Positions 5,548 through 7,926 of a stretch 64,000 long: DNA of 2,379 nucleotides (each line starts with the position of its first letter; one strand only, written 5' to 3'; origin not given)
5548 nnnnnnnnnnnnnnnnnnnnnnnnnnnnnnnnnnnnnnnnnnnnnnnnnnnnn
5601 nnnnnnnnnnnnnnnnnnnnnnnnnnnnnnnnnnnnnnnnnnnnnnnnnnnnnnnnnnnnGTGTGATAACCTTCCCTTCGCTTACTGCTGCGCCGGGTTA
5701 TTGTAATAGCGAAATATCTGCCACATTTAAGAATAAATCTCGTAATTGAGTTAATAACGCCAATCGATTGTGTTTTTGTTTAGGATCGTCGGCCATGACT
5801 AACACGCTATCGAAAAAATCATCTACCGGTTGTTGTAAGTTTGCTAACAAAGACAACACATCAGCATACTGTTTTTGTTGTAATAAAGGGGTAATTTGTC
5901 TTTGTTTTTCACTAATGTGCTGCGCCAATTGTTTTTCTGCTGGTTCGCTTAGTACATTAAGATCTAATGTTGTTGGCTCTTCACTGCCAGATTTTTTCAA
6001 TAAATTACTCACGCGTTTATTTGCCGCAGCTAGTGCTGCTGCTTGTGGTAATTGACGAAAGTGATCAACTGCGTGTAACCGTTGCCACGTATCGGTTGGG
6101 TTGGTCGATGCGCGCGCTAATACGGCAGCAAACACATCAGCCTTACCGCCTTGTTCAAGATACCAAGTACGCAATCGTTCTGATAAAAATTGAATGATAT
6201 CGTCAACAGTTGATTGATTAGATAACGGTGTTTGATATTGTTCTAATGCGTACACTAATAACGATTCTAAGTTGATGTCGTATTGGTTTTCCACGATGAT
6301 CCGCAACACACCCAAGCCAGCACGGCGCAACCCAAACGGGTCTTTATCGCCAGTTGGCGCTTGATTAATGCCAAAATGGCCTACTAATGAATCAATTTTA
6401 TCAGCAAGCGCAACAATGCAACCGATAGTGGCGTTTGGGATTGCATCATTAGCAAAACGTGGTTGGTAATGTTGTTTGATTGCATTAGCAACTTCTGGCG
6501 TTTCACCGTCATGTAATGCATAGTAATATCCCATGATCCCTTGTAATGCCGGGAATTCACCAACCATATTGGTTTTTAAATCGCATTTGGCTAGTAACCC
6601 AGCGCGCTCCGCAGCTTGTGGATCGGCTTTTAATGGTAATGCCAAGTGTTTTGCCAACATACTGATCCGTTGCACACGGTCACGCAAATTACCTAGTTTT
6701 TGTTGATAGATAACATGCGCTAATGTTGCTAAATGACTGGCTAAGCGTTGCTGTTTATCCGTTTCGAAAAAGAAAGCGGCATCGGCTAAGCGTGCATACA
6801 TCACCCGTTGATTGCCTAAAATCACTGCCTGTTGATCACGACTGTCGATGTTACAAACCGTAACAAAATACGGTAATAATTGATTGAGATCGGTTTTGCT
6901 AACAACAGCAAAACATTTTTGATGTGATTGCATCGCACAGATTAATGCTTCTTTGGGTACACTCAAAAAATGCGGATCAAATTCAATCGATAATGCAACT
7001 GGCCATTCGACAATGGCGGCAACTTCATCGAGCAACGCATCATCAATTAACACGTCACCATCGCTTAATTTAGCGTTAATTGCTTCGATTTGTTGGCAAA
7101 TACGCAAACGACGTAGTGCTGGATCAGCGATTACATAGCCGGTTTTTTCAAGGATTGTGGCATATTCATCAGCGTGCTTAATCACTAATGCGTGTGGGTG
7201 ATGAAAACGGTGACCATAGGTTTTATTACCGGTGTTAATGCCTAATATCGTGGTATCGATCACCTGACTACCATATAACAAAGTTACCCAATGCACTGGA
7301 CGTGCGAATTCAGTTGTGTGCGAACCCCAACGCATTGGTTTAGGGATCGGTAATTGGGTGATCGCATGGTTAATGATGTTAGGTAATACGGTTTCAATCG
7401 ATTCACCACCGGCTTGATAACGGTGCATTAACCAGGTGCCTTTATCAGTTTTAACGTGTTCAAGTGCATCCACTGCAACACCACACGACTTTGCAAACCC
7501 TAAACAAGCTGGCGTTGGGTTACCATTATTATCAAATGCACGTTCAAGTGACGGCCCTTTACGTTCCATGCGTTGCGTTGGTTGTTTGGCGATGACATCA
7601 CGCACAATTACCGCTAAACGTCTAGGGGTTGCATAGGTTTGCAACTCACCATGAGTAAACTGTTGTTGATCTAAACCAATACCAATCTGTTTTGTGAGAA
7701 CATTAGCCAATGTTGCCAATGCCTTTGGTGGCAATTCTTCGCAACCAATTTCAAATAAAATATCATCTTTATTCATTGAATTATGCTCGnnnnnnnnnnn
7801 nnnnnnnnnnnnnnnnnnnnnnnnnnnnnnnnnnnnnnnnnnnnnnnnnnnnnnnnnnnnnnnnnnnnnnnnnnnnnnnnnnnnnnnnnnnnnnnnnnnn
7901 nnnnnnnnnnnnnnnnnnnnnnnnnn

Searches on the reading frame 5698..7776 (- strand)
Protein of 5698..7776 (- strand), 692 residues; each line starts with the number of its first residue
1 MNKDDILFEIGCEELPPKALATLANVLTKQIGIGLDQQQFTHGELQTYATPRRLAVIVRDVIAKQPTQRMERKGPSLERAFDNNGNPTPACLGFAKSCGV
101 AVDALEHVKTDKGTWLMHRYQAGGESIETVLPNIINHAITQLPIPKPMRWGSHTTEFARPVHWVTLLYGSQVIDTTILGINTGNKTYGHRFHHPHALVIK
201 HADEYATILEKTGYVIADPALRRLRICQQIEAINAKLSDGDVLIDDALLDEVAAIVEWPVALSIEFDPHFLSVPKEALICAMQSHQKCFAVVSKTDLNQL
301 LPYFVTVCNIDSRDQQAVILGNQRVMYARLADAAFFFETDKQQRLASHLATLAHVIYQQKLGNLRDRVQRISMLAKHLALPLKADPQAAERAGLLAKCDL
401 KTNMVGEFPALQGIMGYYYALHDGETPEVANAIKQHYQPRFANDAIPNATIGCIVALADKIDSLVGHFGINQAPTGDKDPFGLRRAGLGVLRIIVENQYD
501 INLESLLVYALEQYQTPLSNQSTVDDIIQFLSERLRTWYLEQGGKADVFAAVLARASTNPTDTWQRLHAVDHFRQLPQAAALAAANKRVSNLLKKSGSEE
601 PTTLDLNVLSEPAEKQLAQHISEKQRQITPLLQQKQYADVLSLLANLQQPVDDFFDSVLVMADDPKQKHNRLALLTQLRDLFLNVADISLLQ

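Call 27: search_protein_families(library=ncbifam, proteins=[window:5698-7776:-], max_evalue=0.00001)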
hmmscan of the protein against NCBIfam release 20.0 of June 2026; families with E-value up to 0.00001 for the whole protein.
window:5698-7776:- (692 aa): 2 families
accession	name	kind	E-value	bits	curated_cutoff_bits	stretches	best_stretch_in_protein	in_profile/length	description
TIGR00211.2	glyS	equivalog_domain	1.1e-253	843.7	300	1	5-691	1-684/684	glycine--tRNA ligase subunit beta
NF011499.0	PRK14908.1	equivalog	3.3e-165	552.1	1244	1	3-691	311-996/998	glycine--tRNA ligase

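Call 41: find_homologous_proteins(query=window:5698-7776:-, max_evalue=1e-50)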
Query window:5698-7776:- (692 aa): 8000 proteins with E <= 1e-50 among 8000 candidates; the best 120 are listed.
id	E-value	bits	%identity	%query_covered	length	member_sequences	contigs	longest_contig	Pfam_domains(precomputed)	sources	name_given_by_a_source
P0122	0.0e+0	1111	73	99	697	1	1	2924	PF02092.23,PF05746.22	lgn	-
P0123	4.2e-274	929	61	99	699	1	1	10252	PF02092.23,PF05746.22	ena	-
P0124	5.5e-272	922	62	99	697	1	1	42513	PF02092.23,PF05746.22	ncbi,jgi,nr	ncbi:MAG: glycine-tRNA ligase [Gammaproteobacteria bacterium]|jgi:glycyl-tRNA synthetase beta chain|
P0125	4.7e-250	850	56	99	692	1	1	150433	PF02092.23,PF05746.22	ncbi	-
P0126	1.5e-233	795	54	100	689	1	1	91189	PF02092.23,PF05746.22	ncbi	-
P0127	3.8e-229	781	53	99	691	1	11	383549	PF02092.23,PF05746.22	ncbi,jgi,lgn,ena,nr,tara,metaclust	ncbi:MAG: glycine--tRNA ligase subunit beta [Legionellales bacterium]|nr:glycine--tRNA ligase subuni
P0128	1.7e-227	775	52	100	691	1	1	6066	PF02092.23,PF05746.22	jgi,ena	-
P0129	5.5e-224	764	52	99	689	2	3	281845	PF02092.23,PF05746.22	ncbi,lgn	-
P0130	9.2e-224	763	52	99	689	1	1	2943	PF02092.23,PF05746.22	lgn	-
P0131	1.4e-222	759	53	100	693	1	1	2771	PF02092.23,PF05746.22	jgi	jgi:glycyl-tRNA synthetase beta chain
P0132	3.0e-222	758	52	99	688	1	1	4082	PF02092.23,PF05746.22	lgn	-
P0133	3.6e-222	758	51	100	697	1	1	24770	PF02092.23,PF05746.22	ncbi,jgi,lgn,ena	jgi:glycyl-tRNA synthetase beta chain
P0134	6.2e-222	757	53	100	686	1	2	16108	PF02092.23,PF05746.22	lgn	-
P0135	8.3e-222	756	52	99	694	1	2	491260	PF02092.23,PF05746.22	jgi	jgi:glycyl-tRNA synthetase beta chain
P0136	1.1e-221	756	51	100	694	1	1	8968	PF02092.23,PF05746.22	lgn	-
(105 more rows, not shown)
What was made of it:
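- Tried and rejected: A "Legionellales bacterium" hit is 53% identical (call 41).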

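Call 42: find_encoding_contigs(protein=P0124, flank=10000, max_places=2)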
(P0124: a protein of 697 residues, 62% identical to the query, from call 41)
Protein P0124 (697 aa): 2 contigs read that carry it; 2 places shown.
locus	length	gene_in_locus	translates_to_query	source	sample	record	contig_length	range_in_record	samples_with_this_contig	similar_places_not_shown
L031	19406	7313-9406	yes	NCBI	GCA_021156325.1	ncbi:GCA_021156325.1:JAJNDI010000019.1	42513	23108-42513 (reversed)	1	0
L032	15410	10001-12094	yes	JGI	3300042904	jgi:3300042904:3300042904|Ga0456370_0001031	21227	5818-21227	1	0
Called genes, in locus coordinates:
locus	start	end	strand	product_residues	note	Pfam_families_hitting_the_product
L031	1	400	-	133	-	PF00140:Sigma70_r1_2 (weak), PF04542:Sigma70_r2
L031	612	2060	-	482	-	PF00528:BPD_transp_1, PF03180:Lipoprotein_9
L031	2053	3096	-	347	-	PF05621:TniB (faint), PF00005:ABC_tran, PF02463:SMC_N, PF13304:AAA_21 (faint), PF09383:NIL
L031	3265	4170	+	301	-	PF01063:Aminotran_4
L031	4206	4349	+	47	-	-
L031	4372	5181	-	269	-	-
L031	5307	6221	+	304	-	PF02091:tRNA-synt_2e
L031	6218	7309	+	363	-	PF00579:tRNA-synt_1b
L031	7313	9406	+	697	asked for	PF02092:tRNA_synt_2f, PF05746:DALR_1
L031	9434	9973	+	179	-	PF00702:Hydrolase, PF08645:PNK3P, PF13344:Hydrolase_6 (weak), PF13419:HAD_2 (weak), PF13242:Hydrolase_like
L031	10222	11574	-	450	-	PF00515:TPR_1 (faint), PF07719:TPR_2 (faint), PF13424:TPR_12 (faint), PF13428:TPR_14 (faint), PF13431:TPR_17 (faint), PF13432:TPR_16 (faint), PF22528:PRMT_C, PF17286:PRMT5_C (weak), +5 more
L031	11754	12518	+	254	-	PF01209:Ubie_methyltran, PF13489:Methyltransf_23, PF13847:Methyltransf_31, PF08241:Methyltransf_11, PF08242:Methyltransf_12, PF13649:Methyltransf_25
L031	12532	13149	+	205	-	PF02036:SCP2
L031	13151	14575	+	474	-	PF03109:ABC1, PF27536:UbiB_helical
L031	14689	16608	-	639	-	-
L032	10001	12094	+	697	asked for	PF02092:tRNA_synt_2f, PF05746:DALR_1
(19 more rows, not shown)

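Call 43: find_encoding_contigs(protein=P0123, flank=10000, max_places=2)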
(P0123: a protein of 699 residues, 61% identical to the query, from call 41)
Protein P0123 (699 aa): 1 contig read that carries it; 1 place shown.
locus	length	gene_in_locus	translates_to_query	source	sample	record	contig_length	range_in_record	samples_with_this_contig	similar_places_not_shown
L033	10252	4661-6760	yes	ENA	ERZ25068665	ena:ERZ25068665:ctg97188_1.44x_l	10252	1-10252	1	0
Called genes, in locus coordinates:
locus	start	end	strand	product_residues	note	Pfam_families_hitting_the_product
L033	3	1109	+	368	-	?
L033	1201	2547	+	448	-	PF02321:OEP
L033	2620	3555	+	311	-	PF02091:tRNA-synt_2e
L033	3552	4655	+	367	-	PF00579:tRNA-synt_1b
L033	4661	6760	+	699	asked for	PF02092:tRNA_synt_2f, PF05746:DALR_1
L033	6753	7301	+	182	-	PF00702:Hydrolase, PF08645:PNK3P, PF13419:HAD_2, PF13242:Hydrolase_like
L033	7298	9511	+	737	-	PF17764:PriA_3primeBD, PF00270:DEAD, PF04851:ResIII, PF00271:Helicase_C (faint), PF18319:Zn_ribbon_PriA (weak), PF18074:PriA_C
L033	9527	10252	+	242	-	?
